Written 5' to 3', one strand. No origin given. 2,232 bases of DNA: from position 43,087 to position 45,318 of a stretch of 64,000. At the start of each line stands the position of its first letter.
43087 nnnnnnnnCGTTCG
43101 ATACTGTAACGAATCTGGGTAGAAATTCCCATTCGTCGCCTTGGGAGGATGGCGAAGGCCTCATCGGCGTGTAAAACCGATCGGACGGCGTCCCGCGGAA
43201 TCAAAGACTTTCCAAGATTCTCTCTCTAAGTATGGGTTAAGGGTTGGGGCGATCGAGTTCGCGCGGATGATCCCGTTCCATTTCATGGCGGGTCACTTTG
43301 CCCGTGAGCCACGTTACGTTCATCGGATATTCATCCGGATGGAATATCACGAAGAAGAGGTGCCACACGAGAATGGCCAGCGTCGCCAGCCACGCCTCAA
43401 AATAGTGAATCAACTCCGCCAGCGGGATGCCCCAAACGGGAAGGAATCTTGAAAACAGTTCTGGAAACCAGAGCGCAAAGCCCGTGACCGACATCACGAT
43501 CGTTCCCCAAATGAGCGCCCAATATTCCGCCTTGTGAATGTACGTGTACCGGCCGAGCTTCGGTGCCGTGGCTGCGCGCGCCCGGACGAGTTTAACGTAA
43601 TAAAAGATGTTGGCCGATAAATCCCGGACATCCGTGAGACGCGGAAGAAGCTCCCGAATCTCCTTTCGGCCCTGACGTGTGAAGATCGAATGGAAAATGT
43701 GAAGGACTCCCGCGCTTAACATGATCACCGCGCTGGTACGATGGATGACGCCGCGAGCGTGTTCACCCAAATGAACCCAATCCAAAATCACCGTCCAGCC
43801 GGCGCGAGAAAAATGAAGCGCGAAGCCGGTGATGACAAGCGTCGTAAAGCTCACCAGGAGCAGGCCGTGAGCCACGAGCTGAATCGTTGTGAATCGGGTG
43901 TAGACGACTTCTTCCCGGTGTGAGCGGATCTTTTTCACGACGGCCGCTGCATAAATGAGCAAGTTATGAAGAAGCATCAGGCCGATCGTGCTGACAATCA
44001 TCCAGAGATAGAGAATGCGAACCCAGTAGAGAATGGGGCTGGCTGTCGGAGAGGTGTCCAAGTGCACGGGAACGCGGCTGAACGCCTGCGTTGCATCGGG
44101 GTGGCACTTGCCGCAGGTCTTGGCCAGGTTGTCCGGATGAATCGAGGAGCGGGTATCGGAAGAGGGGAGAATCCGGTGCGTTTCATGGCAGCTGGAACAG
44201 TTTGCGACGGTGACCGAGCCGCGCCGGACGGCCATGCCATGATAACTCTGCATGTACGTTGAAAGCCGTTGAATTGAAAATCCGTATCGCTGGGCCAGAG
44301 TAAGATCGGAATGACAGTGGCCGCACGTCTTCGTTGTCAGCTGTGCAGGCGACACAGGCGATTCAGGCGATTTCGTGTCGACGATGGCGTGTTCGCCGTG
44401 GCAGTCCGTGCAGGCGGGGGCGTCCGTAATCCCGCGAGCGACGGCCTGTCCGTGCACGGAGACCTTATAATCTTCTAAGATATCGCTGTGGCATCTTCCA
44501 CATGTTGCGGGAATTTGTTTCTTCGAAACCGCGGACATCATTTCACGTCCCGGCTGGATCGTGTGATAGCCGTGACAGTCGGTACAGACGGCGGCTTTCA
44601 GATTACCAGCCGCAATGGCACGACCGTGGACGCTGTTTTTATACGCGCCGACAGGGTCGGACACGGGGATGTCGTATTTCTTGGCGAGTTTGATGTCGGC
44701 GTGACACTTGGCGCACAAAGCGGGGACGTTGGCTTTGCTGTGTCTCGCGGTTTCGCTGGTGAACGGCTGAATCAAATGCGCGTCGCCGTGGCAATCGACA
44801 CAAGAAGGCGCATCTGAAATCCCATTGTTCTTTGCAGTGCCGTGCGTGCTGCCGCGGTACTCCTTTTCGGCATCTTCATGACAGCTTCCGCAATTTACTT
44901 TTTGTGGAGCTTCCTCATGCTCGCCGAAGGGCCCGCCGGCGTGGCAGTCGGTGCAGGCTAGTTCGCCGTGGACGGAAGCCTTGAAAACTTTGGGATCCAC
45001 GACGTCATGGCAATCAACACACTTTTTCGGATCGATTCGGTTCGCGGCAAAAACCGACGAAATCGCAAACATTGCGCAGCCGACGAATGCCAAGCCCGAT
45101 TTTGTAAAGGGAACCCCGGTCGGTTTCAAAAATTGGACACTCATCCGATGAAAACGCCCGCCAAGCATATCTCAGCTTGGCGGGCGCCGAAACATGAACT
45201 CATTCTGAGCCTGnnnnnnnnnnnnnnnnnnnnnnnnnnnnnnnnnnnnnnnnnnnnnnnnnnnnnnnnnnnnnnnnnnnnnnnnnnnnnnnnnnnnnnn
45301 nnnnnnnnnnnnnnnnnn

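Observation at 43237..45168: CbcL-like fusion of an 11-heme c-type domain to a b-type membrane domain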

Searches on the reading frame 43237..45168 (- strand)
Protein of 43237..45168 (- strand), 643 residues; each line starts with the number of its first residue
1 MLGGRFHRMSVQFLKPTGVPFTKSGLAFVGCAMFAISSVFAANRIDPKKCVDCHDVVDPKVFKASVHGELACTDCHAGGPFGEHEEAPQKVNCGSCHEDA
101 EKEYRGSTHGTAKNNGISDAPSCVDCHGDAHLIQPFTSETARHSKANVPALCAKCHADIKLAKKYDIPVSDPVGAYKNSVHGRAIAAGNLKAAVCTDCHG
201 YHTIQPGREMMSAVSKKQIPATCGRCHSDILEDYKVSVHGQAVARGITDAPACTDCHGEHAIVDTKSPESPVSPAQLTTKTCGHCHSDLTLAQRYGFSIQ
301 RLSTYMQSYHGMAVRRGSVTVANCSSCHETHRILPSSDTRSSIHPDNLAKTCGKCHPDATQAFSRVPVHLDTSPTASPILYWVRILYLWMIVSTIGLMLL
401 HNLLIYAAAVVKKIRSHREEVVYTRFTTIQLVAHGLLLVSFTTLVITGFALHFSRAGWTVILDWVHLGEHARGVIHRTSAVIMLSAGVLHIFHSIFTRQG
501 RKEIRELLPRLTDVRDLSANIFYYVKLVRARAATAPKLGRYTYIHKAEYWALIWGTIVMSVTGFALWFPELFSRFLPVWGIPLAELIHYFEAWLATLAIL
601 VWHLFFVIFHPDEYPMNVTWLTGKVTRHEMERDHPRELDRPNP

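Call 4: search_protein_families(library=pfam, proteins=[window:43237-45168:-], max_evalue=0.1)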
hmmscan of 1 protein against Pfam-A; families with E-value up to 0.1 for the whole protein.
window:43237-45168:- (643 aa): 8 families
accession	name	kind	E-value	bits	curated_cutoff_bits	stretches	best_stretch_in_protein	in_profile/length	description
PF14522.11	Cytochrome_C7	-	1.4e-16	60.5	24.8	5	191-257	12-66/67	Cytochrome c7 and related cytochrome c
PF09699.15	Paired_CXXCH_1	-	5.3e-14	52.1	20.6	4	191-229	5-38/41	Doubled CXXCH motif (Paired_CXXCH_1)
PF14537.11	Cytochrom_c3_2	-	6.3e-12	46.2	25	4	69-156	6-78/79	Cytochrome c3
PF01292.26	Ni_hydr_CYTB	-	2.1e-09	37.9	30.1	1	425-611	1-166/179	Prokaryotic cytochrome b561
PF02085.21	Cytochrom_CIII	-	1.1e-07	32.6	22.9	1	61-156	22-101/101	Class III cytochrome C family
PF03264.19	Cytochrom_NNT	-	8.9e-05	22.7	24.1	1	90-131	36-76/174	NapC/NirT cytochrome c family, N-terminal region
PF14358.11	DUF4405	-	0.00022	22.1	26.7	1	436-492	5-63/66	Domain of unknown function (DUF4405)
PF24621.2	DHQS_C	-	0.0033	17.8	27.6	0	176-224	79-127/144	3-dehydroquinate synthase C-terminal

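Call 5: search_protein_families(library=ncbifam, proteins=[window:43237-45168:-], max_evalue=0.1)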
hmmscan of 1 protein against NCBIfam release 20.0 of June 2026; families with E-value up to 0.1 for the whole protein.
window:43237-45168:- (643 aa): 10 families
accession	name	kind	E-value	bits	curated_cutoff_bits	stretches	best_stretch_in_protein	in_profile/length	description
TIGR03507.1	decahem_SO1788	subfamily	1.8e-08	33.4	209.3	3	71-144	245-319/672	OmcA/MtrC family decaheme c-type cytochrome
TIGR01583.1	formate-DH-gamm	equivalog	3.1e-07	30.6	115.85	1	424-635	3-195/204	formate dehydrogenase subunit gamma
TIGR04257.1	nanowire_3heme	domain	3.3e-07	30.4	40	2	321-364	23-65/75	c(7)-type cytochrome triheme domain-containing protein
NF008659.0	PRK11659.1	equivalog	1.8e-06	27.8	184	1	90-232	46-172/188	cytochrome c nitrite reductase pentaheme subunit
TIGR03153.1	cytochr_NrfH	equivalog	6.1e-06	26.3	134.2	1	28-159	9-136/138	cytochrome c nitrite reductase small subunit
TIGR03146.1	cyt_nit_nrfB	equivalog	6e-05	23.3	166.6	0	252-356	13-116/145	cytochrome c nitrite reductase pentaheme subunit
NF007924.0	PRK10639.1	equivalog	0.00091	19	341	1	423-636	7-197/211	formate dehydrogenase cytochrome b556 subunit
NF047727.1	4hemeCytCCctA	equivalog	0.0015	18.6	180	1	47-100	57-107/109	tetraheme c-type cytochrome CctA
NF007558.0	PRK10179.1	equivalog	0.0015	18.2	339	1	421-636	7-199/217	formate dehydrogenase-N subunit gamma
TIGR02125.1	CytB-hydogenase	equivalog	0.0034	16.9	121.5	1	428-615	5-196/212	Ni/Fe-hydrogenase, b-type cytochrome subunit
